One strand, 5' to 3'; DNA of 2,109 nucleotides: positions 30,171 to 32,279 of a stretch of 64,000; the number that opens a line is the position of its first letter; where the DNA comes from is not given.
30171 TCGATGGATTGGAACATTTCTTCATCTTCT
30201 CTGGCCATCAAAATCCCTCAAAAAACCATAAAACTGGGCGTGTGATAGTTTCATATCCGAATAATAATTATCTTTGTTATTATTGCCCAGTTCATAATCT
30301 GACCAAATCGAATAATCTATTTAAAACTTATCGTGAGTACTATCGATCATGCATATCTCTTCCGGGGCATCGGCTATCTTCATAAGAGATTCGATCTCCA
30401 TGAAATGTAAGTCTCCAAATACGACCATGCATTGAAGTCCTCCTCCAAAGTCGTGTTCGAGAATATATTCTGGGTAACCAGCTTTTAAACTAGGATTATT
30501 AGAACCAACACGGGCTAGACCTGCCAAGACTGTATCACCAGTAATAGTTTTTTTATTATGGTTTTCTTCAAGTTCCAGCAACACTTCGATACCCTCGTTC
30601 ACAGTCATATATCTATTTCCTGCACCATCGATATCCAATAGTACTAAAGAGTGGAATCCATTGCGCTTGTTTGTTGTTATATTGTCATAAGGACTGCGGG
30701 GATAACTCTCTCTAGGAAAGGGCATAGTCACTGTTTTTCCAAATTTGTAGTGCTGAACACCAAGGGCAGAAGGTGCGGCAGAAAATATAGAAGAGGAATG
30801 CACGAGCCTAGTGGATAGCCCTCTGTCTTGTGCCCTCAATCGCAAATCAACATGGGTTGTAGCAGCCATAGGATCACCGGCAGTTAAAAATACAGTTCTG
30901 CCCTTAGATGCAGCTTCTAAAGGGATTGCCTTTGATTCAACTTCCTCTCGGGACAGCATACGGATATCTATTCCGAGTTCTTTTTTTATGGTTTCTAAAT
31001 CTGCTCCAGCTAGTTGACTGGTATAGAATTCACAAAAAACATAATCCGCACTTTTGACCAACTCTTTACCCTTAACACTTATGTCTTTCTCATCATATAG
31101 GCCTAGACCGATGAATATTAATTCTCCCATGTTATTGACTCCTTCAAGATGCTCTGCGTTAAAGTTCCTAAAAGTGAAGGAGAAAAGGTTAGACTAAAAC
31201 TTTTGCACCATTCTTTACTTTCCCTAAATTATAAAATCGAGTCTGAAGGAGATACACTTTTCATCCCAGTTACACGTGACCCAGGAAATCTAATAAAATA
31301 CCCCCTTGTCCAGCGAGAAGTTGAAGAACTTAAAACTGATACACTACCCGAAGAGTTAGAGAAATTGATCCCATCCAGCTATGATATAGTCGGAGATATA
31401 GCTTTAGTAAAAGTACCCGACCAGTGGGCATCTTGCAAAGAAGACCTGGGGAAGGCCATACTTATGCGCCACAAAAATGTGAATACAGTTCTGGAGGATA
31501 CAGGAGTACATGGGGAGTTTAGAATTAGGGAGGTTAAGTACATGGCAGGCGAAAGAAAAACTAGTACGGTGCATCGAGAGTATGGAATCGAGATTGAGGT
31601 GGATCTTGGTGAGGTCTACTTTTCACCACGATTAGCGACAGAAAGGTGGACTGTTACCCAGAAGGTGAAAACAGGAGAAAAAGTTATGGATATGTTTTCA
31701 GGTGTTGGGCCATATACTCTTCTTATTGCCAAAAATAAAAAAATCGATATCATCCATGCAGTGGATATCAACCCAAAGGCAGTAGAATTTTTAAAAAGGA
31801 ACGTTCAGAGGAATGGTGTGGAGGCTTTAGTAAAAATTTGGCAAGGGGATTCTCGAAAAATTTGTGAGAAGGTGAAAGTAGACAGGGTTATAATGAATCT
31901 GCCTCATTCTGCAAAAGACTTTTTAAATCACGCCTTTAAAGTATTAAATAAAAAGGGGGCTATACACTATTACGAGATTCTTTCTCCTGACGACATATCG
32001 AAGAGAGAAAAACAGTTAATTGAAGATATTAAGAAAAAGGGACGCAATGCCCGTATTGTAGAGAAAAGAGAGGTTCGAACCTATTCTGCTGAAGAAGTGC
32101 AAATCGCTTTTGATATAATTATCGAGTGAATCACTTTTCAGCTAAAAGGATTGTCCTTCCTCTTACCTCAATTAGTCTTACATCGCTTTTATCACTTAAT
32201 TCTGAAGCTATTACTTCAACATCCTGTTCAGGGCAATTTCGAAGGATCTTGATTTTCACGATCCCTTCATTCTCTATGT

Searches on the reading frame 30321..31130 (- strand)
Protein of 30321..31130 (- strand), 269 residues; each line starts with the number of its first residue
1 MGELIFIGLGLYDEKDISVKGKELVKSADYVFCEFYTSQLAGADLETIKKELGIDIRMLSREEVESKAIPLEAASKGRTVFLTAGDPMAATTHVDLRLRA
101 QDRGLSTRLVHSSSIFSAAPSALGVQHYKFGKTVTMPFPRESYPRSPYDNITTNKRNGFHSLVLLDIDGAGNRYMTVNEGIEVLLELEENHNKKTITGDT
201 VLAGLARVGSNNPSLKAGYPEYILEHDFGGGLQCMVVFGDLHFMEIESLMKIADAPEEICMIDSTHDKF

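Call 19: find_encoding_contigs(protein=window:30321-31130:-, flank=10000, max_places=6)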
Protein window:30321-31130:- (269 aa): no gene with exactly this product is on record in the collection.

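Call 45: search_protein_families(library=pfam, proteins=[window:30321-31130:-], max_evalue=0.00001)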
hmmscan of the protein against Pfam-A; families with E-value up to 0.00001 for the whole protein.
window:30321-31130:- (269 aa): 1 family
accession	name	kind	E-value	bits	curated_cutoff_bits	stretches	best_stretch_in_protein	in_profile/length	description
PF00590.25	TP_methylase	-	2.5e-17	64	27.8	1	4-166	2-167/212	Tetrapyrrole (Corrin/Porphyrin) Methylases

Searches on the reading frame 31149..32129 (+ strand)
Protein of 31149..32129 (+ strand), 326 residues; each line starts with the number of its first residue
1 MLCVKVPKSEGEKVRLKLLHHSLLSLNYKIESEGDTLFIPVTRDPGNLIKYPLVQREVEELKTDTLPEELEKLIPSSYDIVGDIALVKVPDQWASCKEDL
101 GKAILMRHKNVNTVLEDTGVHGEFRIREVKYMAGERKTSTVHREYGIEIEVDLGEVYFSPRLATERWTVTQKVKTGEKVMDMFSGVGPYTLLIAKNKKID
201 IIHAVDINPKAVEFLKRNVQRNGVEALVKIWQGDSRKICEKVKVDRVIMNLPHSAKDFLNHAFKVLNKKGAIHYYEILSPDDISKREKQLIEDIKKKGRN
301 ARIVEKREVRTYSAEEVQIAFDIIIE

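Call 45: search_protein_families(library=pfam, proteins=[window:31149-32129:+], max_evalue=0.00001)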
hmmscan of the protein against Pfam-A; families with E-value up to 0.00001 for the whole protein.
window:31149-32129:+ (326 aa): 11 families
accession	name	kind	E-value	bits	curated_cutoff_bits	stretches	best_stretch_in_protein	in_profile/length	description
PF02475.24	TRM5-TYW2_MTfase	-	1.9e-47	161.7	28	1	140-297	1-158/164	TRM5/TYW2 methyltransferase domain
PF25133.1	TYW2_N_2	-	8.7e-21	74.3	27.7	1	63-136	6-78/79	TYW2 N-terminal domain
PF18093.7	Trm5_N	-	1.1e-15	57.6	22.7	1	3-47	1-45/47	tRNA methyltransferase 5 N-terminal domain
PF05175.20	MTS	-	4.7e-11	43.1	23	1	174-271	30-135/170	Methyltransferase small domain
PF01189.24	Methyltr_RsmB-F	-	2.9e-09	37.3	27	1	173-265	6-101/199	16S rRNA methyltransferase RsmB/F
PF13847.12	Methyltransf_31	-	5.4e-09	36.3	27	1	175-312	3-140/145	Methyltransferase domain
PF06325.19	PrmA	-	4.5e-07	30.1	22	1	171-279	157-263/296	Ribosomal protein L11 methyltransferase (PrmA)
PF09445.16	Methyltransf_15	-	4.9e-07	29.9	22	1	177-249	2-72/165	RNA cap guanine-N2 methyltransferase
PF02005.22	TRM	-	1.8e-06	27.8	27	1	170-271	44-148/376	N2,N2-dimethylguanosine tRNA methyltransferase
PF13649.12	Methyltransf_25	-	2e-06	28.8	27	1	179-270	1-97/97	Methyltransferase domain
PF03602.21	Cons_hypoth95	-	6.9e-06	26.3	24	0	174-277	40-147/182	Conserved hypothetical protein 95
